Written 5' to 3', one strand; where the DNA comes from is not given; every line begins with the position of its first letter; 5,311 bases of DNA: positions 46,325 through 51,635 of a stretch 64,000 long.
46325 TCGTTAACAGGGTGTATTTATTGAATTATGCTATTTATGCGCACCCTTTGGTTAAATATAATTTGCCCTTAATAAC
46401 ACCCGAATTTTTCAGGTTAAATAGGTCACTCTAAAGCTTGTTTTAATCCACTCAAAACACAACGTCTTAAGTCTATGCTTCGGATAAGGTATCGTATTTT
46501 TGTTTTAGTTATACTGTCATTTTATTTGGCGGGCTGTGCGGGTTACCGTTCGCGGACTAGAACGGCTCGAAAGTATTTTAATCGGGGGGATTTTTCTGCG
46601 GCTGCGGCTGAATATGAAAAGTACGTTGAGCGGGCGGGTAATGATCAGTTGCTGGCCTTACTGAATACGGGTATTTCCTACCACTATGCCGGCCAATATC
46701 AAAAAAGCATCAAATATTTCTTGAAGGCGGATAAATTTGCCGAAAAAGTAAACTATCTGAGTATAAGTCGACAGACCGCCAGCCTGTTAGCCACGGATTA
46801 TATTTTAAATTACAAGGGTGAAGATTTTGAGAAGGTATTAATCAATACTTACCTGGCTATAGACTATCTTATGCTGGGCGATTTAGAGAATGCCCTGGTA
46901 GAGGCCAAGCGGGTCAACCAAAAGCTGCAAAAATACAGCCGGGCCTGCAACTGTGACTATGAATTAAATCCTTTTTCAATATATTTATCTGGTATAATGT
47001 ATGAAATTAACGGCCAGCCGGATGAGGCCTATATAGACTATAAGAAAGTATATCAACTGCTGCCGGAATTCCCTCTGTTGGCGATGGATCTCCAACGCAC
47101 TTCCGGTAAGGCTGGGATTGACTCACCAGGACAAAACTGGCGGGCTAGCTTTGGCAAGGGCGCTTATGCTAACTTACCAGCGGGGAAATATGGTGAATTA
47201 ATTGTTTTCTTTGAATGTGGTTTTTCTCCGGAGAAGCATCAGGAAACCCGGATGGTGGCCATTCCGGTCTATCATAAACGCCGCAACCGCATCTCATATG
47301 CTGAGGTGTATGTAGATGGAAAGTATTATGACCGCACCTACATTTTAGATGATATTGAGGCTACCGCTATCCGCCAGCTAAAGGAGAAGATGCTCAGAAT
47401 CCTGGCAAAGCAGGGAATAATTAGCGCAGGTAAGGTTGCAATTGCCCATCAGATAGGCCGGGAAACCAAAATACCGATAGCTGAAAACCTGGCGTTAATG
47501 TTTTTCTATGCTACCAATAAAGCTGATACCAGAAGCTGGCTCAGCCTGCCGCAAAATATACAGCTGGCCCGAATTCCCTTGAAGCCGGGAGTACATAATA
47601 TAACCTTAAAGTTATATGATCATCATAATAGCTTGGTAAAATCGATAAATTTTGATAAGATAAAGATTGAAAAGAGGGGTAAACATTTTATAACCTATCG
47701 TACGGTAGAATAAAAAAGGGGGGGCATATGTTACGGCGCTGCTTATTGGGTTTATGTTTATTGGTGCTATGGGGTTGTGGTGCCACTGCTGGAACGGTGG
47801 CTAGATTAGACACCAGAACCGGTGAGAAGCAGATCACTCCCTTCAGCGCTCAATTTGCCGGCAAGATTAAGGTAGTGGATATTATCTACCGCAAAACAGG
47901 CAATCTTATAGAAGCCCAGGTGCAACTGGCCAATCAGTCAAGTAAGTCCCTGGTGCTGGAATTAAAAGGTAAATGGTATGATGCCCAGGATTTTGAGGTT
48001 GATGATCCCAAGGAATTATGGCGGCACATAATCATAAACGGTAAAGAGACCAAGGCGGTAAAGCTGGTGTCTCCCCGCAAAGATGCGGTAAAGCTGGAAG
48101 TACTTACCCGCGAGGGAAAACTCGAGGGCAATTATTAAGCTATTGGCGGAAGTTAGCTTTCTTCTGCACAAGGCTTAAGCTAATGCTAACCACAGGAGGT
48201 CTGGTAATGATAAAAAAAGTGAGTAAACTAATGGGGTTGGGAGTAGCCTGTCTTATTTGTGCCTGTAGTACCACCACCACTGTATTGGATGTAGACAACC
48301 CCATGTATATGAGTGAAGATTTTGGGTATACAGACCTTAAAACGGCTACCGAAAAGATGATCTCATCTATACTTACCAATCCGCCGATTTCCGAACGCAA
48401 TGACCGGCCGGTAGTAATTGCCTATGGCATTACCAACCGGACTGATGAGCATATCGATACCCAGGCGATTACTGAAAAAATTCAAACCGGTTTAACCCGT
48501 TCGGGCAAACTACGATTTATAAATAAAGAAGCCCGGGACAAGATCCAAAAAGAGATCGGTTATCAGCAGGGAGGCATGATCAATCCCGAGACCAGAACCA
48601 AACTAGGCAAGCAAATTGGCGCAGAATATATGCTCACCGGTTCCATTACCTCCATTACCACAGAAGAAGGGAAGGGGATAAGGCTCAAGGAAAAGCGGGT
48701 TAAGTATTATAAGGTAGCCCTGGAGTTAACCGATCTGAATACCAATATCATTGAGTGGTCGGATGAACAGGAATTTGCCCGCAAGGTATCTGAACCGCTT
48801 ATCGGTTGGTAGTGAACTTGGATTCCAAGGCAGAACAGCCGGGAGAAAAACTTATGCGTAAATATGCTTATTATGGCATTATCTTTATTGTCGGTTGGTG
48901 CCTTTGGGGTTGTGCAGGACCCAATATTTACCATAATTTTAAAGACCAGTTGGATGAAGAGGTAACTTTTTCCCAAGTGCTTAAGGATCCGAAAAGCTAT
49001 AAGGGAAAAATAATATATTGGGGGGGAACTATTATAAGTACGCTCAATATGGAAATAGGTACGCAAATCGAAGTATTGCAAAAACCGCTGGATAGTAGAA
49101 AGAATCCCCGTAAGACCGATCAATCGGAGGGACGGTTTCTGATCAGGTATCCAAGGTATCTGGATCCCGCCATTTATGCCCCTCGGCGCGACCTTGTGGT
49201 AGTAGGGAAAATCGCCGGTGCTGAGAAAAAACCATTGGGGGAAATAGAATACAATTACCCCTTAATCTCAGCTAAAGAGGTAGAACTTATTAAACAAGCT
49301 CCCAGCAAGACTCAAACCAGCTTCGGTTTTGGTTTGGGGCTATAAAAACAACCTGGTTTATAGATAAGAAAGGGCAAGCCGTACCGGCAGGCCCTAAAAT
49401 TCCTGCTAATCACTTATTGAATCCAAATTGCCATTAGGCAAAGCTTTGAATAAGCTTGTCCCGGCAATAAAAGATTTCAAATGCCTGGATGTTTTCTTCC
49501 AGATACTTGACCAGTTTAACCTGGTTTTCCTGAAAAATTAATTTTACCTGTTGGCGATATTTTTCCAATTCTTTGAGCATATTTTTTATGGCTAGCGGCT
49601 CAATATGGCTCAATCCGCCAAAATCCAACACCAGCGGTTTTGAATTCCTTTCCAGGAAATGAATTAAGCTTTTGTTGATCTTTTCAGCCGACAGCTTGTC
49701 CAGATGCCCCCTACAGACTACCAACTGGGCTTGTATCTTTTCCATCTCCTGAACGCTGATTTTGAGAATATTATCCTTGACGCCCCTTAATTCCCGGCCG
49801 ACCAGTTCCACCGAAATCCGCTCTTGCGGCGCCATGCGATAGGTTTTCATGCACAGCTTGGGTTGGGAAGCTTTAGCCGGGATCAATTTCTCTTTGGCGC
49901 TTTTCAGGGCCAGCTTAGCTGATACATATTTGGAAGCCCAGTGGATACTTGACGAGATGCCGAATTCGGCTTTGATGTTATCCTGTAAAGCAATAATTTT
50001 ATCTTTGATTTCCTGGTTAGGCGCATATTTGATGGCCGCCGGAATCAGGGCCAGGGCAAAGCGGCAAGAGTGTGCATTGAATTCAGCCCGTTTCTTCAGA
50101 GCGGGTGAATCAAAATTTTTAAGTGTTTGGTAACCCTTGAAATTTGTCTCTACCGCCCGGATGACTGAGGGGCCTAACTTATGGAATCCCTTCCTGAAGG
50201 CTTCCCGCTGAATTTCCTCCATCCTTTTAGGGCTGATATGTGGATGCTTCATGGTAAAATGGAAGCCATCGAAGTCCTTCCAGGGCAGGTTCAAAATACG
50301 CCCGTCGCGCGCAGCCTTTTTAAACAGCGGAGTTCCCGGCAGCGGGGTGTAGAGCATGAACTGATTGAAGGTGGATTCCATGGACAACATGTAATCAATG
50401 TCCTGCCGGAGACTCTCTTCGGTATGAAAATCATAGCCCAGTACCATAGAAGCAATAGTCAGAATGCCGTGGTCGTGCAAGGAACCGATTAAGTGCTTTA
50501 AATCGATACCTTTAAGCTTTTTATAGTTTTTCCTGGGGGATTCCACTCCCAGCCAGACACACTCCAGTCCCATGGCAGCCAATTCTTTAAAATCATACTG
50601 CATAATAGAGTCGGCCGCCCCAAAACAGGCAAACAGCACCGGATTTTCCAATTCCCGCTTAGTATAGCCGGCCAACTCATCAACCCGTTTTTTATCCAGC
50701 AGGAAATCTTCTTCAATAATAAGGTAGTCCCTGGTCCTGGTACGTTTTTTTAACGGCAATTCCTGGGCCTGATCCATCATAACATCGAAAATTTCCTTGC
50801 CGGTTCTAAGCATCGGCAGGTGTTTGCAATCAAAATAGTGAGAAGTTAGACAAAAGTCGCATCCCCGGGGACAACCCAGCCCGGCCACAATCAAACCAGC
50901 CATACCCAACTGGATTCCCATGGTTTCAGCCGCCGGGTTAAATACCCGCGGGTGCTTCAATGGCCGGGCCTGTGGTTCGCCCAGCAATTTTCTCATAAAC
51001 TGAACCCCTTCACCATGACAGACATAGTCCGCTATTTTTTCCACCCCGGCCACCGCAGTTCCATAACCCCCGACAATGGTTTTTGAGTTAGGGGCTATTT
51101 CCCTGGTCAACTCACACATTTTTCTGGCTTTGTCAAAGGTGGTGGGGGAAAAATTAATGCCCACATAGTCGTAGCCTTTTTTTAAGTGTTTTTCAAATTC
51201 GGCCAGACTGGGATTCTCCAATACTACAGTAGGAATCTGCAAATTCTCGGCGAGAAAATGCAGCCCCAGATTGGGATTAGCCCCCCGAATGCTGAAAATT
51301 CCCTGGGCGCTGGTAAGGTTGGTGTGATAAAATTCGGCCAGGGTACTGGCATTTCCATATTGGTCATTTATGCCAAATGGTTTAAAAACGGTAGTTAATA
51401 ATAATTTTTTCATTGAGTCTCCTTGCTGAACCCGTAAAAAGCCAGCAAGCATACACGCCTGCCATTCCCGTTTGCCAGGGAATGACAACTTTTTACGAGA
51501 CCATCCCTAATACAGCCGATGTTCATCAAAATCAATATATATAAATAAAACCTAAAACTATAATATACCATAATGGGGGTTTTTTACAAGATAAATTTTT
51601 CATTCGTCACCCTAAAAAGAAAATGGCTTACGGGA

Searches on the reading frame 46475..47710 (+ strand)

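Call 33: search_protein_families(library=pfam, proteins=[window:46475-47710:+], max_evalue=0.00001)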
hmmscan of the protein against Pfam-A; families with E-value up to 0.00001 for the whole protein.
window:46475-47710:+ (412 aa): 2 families
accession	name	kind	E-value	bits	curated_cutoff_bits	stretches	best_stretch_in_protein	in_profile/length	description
PF07719.23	TPR_2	-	3.2e-10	39.7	27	0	61-85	3-27/34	Tetratricopeptide repeat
PF00515.34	TPR_1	-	4e-07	30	27.8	0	61-85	3-27/34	Tetratricopeptide repeat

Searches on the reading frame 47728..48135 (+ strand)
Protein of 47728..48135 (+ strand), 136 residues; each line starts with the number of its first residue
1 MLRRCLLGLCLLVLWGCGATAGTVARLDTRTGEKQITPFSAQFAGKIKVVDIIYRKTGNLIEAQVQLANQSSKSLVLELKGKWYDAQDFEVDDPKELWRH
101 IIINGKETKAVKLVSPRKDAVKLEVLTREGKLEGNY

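Call 33: search_protein_families(library=pfam, proteins=[window:47728-48135:+], max_evalue=0.00001)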
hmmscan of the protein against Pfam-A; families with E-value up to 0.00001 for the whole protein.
window:47728-48135:+ (136 aa): 1 family
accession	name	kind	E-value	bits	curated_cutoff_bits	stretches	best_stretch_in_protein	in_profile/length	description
PF07233.18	DUF1425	-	2.1e-16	60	28.3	1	40-127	7-94/96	Protein of unknown function (DUF1425)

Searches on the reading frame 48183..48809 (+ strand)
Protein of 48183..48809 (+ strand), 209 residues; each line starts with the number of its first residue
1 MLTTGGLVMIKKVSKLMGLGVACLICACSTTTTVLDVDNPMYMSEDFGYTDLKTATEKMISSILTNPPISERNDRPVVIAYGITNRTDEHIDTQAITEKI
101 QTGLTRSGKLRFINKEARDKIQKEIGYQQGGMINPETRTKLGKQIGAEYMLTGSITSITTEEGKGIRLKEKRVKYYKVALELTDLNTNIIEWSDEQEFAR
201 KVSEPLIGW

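Call 33: search_protein_families(library=pfam, proteins=[window:48183-48809:+], max_evalue=0.00001)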
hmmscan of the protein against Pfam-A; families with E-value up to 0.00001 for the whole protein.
window:48183-48809:+ (209 aa): 1 family
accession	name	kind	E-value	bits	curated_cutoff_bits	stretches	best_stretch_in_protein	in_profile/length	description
PF13036.11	LpoB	-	7.9e-41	139.8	22.3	1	51-198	1-147/147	Peptidoglycan-synthase activator LpoB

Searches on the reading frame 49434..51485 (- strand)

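Call 33: search_protein_families(library=pfam, proteins=[window:49434-51485:-], max_evalue=0.00001)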
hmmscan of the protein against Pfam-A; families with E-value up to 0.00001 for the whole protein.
window:49434-51485:- (683 aa): 1 family
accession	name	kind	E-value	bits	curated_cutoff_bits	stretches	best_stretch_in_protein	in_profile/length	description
PF02310.24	B12-binding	-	1.5e-06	28.5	32.1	1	98-165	44-118/121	B12 binding domain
